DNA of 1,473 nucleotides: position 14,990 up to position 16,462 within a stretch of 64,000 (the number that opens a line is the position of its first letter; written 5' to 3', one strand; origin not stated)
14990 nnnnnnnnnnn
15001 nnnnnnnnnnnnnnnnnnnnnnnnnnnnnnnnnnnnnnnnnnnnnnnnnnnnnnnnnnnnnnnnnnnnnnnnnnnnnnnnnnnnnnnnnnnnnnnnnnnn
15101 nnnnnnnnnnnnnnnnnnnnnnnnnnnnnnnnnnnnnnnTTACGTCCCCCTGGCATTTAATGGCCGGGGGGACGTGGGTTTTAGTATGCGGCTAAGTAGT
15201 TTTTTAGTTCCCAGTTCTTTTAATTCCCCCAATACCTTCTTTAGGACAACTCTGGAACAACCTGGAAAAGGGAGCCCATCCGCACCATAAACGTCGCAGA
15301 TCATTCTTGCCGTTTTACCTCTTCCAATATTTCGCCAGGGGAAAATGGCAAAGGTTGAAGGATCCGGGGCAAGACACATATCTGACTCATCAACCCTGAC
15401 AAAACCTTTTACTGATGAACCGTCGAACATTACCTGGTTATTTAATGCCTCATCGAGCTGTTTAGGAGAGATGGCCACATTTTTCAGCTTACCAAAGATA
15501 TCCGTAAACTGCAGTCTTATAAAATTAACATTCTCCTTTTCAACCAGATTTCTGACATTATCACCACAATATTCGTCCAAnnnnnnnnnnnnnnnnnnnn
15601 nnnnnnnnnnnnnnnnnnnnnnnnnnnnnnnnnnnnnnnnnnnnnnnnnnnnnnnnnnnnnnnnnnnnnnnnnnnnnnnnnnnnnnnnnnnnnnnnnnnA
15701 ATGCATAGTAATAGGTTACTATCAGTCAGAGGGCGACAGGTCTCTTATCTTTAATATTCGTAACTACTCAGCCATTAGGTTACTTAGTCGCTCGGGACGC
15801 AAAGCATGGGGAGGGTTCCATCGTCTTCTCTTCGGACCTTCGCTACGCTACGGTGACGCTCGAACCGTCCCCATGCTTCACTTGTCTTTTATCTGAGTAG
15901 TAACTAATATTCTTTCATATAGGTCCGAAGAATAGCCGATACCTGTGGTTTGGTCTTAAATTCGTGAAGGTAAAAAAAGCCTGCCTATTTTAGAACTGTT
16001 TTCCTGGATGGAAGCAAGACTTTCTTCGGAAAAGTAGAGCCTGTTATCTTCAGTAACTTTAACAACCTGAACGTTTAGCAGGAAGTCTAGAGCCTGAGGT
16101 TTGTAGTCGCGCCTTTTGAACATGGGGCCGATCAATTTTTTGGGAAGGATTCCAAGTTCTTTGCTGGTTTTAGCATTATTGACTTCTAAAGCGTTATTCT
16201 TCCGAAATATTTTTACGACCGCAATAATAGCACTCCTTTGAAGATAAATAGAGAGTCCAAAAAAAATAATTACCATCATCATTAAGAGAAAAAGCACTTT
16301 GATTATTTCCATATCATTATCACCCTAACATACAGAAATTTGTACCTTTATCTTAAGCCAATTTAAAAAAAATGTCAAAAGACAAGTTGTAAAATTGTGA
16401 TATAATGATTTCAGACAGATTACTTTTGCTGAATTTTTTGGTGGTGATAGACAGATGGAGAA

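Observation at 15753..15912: Paired nested-palindrome elements (X1 at 15.75 kb, X2 at 23.97 kb) whose hairpin core is inverted between copies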

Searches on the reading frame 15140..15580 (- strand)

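Call 78: search_protein_families(library=pfam, proteins=[window:15140-15580:-], max_evalue=0.001)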
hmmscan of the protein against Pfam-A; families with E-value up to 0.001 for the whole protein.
window:15140-15580:- (146 aa): 1 family
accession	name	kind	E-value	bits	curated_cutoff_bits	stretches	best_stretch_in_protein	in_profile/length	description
PF03951.24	Gln-synt_N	-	4.5e-32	109.9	33.4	1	17-98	1-80/82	Glutamine synthetase, beta-Grasp domain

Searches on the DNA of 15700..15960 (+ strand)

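Call 24: search_rna_families(source=window, start=15700, end=15960, threshold=evalue, max_evalue=10, show_alignments=2)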
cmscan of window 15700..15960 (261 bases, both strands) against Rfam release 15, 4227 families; matches with E-value up to 10: 1.
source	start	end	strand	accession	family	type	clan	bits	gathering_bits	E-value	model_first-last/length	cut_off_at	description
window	15802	15878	+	RF04185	MIR2118_2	Gene; miRNA;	-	18.5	120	0.34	1-106/106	no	MIR2118_2 microRNA precursor family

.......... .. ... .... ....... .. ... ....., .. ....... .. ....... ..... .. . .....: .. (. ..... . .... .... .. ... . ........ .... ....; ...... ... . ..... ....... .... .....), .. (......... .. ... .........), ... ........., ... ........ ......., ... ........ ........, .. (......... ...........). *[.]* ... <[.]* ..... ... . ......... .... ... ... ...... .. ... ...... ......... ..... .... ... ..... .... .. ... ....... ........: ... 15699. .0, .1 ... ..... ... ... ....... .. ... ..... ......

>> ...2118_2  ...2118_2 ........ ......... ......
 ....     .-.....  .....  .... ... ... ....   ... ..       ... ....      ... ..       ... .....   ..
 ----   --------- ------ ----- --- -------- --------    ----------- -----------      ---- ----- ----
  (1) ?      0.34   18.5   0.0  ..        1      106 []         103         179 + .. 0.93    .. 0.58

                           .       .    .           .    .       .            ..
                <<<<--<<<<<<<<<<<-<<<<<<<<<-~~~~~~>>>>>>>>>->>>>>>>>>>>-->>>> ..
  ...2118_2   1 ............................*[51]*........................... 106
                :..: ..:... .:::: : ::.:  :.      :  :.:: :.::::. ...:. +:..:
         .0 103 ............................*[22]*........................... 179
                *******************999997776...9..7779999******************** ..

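Call 87: search_dna_similar(query=window:15752-15912:+, collection=plasmids, mode=distant, max_evalue=0.01, max_rows=15)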
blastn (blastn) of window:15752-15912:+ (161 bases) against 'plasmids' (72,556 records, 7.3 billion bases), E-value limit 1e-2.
No match.

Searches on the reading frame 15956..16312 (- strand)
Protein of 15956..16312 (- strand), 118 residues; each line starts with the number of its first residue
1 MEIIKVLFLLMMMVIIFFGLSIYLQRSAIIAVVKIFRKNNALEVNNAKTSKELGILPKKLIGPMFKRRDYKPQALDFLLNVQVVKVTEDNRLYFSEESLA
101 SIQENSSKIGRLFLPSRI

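Call 78: search_protein_families(library=pfam, proteins=[window:15956-16312:-], max_evalue=0.001)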
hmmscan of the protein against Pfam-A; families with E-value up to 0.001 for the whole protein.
window:15956-16312:- (118 aa): 0 families

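Call 85: find_encoding_contigs(protein=window:15956-16312:-, flank=1500, max_places=4)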
Protein window:15956-16312:- (118 aa): no gene with exactly this product is on record in the collection.
